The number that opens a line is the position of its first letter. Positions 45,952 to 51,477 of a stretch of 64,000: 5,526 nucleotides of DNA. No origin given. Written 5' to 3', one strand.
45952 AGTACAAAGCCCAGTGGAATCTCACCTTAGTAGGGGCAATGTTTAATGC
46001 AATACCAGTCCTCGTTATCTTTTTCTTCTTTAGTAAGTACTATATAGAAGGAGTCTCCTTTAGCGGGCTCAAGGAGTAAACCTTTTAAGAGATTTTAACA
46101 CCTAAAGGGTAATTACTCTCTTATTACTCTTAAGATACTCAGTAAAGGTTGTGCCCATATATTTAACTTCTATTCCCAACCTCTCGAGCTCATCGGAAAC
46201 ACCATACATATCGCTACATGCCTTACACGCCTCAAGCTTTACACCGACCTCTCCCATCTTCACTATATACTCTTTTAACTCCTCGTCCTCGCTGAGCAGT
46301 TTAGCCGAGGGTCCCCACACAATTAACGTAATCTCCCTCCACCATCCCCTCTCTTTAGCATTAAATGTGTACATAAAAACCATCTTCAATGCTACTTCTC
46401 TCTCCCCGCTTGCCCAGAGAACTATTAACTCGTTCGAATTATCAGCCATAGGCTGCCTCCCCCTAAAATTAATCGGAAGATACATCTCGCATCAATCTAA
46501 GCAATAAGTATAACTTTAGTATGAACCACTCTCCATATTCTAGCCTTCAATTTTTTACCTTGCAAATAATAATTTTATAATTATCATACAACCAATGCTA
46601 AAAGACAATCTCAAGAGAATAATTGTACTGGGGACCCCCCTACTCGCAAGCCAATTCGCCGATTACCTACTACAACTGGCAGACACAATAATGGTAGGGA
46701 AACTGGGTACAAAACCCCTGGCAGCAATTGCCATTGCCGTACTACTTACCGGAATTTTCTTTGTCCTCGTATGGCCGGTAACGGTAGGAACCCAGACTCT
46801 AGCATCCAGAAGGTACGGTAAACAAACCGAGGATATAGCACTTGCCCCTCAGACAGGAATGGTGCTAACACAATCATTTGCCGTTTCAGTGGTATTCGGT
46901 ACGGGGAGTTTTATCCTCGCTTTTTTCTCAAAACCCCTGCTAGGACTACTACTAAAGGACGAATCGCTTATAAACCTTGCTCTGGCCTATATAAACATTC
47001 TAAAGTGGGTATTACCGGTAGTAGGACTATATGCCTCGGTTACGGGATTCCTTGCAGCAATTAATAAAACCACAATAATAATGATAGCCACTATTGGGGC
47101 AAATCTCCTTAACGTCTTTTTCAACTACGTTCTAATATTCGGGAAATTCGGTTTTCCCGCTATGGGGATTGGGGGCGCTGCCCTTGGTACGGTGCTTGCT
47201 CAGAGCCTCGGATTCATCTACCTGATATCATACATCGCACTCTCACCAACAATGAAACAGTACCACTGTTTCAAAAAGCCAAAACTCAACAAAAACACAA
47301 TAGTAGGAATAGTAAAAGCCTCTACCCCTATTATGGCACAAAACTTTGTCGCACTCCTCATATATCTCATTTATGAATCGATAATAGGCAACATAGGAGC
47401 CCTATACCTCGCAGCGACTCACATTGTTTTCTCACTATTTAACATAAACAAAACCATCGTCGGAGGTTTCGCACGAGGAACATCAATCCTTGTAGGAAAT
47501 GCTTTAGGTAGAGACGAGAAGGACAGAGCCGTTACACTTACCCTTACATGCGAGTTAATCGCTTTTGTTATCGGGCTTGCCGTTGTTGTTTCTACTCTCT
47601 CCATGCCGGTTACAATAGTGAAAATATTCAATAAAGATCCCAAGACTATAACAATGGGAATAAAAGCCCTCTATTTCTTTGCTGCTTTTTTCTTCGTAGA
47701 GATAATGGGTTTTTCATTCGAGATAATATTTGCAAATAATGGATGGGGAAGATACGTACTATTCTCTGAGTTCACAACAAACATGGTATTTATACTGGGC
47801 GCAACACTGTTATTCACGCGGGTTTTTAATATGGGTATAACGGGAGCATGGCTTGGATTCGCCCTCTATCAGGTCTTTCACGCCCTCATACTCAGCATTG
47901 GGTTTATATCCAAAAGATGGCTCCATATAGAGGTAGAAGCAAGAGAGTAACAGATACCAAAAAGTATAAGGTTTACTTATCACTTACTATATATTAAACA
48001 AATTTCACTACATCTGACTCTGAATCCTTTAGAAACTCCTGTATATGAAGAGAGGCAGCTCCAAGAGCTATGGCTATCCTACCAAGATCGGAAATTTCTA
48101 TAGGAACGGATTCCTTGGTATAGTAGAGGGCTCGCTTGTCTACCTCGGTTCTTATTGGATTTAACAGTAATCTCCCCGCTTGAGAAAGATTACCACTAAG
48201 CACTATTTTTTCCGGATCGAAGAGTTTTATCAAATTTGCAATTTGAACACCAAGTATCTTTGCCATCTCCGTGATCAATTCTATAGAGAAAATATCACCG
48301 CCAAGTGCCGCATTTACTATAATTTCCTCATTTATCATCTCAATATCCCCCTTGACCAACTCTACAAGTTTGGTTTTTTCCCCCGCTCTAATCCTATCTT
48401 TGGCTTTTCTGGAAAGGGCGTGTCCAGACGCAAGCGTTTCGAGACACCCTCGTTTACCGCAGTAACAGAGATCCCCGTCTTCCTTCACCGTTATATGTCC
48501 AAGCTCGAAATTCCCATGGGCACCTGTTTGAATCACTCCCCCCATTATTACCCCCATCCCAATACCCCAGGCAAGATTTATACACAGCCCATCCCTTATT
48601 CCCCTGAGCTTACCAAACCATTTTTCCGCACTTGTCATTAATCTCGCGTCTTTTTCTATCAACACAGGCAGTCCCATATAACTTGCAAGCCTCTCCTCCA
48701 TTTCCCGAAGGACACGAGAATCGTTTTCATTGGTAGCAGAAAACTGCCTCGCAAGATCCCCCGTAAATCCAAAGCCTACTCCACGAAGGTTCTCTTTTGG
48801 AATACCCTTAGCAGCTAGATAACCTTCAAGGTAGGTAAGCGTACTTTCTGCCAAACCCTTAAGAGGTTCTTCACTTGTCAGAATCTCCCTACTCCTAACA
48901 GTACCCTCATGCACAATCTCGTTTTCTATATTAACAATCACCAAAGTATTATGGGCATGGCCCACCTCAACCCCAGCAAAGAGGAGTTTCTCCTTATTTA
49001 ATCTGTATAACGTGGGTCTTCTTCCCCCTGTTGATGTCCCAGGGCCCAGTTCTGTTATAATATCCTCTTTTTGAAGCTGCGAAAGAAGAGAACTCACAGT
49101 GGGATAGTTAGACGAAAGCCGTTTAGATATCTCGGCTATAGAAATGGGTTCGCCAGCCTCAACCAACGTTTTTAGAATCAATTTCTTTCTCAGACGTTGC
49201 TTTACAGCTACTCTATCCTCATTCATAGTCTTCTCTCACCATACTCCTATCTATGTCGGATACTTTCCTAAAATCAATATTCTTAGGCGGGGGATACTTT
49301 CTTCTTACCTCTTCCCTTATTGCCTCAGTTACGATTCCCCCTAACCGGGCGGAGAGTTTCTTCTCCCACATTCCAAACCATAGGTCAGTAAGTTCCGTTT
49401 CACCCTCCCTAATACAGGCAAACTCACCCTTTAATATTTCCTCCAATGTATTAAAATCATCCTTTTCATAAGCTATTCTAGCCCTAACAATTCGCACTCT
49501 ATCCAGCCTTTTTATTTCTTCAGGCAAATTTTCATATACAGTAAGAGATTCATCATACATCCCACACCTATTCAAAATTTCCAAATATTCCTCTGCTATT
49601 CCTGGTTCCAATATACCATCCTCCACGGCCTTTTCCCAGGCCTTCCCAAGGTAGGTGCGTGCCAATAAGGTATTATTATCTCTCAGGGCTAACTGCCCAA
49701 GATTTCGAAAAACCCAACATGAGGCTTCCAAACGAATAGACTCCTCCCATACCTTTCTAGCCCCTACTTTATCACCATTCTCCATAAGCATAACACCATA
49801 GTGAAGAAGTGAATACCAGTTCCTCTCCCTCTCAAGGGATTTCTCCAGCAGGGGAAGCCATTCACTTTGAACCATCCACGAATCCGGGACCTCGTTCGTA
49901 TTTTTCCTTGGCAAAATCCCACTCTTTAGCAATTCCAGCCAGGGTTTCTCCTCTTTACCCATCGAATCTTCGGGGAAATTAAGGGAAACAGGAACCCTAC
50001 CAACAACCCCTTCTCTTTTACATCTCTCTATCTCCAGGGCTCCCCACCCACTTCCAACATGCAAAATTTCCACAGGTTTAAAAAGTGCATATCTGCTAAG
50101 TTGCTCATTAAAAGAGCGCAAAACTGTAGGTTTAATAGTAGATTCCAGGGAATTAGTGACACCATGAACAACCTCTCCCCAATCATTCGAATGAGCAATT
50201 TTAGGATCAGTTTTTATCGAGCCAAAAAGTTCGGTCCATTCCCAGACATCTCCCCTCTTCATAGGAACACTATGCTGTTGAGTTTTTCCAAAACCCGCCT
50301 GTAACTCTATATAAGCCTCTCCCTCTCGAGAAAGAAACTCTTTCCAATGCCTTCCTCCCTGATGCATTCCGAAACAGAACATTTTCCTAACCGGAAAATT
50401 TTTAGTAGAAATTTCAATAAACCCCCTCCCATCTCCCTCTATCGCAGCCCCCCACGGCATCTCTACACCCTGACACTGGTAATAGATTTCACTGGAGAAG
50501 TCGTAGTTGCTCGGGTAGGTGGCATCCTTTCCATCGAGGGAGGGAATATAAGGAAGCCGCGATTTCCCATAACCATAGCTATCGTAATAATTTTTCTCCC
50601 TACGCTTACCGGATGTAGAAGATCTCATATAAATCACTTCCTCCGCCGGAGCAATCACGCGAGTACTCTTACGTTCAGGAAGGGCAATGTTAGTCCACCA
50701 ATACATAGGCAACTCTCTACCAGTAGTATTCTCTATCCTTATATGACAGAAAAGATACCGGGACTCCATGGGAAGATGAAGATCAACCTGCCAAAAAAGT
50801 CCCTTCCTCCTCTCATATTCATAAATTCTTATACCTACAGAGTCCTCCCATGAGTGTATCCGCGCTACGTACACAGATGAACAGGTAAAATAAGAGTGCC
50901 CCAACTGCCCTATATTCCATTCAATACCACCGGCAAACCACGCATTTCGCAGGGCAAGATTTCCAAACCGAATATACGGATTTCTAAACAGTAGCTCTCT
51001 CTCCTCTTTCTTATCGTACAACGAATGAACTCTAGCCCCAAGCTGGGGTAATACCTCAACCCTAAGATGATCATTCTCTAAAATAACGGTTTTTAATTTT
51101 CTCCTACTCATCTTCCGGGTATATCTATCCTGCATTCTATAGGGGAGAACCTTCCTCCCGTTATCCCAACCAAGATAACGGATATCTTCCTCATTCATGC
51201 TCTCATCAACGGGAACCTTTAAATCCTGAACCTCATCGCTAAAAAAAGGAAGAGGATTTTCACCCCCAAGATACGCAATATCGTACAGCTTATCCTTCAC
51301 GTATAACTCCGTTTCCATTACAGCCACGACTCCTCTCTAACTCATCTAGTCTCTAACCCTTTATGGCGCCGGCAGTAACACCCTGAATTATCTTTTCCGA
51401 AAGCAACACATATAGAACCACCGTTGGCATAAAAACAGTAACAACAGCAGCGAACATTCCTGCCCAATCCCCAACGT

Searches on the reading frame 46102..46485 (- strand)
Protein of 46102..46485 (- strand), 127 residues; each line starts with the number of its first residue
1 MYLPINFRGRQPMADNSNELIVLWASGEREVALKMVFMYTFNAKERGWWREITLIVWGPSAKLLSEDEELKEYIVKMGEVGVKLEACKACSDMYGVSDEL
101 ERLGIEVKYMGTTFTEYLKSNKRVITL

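Call 27: search_protein_families(library=pfam, proteins=[window:46102-46485:-], max_evalue=0.00001)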
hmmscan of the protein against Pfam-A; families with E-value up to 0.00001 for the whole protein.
window:46102-46485:- (127 aa): 1 family
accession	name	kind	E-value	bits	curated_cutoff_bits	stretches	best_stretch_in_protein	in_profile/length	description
PF02635.20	DsrE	-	8.9e-06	26.3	22.7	1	51-126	33-115/116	DsrE/DsrF-like family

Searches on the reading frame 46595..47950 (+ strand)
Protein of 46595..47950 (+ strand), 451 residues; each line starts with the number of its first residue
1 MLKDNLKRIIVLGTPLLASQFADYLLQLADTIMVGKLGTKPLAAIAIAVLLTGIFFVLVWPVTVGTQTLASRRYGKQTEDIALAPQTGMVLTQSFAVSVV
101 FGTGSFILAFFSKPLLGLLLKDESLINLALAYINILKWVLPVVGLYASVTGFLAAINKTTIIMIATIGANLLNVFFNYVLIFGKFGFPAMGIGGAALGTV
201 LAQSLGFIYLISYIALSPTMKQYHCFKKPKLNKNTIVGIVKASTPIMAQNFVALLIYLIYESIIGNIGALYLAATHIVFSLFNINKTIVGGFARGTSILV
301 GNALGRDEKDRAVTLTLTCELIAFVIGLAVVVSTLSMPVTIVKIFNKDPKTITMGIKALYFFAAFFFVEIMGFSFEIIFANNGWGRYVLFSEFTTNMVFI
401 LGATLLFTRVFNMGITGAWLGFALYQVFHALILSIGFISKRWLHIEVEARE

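Call 27: search_protein_families(library=pfam, proteins=[window:46595-47950:+], max_evalue=0.00001)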
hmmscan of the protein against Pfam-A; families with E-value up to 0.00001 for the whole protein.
window:46595-47950:+ (451 aa): 1 family
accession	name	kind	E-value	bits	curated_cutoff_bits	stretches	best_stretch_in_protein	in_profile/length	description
PF01554.23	MatE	-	5.8e-37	127.3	24.9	2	15-179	1-161/161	MatE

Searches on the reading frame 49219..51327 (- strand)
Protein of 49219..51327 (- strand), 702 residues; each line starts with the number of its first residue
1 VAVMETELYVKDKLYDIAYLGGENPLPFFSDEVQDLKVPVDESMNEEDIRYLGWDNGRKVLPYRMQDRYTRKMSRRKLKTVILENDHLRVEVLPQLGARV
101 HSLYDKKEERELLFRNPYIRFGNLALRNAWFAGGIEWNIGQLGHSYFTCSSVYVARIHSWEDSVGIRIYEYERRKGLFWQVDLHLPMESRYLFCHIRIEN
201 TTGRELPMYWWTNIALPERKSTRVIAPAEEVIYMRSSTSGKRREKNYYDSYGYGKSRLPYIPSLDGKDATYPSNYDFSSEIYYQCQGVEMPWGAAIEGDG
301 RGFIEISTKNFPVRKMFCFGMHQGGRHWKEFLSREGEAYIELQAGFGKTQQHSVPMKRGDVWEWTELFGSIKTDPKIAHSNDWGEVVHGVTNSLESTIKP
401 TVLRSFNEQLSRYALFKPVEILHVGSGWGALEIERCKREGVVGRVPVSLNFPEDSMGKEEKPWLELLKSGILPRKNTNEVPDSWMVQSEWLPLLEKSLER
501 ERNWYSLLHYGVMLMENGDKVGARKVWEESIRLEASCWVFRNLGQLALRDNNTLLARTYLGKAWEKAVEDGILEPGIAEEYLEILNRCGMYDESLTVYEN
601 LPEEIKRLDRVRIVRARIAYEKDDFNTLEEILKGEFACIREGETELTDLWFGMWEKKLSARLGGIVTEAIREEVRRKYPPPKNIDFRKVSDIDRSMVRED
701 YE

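Call 27: search_protein_families(library=pfam, proteins=[window:49219-51327:-], max_evalue=0.00001)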
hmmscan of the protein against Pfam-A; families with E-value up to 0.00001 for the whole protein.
window:49219-51327:- (702 aa): 1 family
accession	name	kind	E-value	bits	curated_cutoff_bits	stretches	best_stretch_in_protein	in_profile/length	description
PF17128.10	DUF5107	-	1.9e-32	113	24.4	1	59-351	5-280/310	Domain of unknown function (DUF5107)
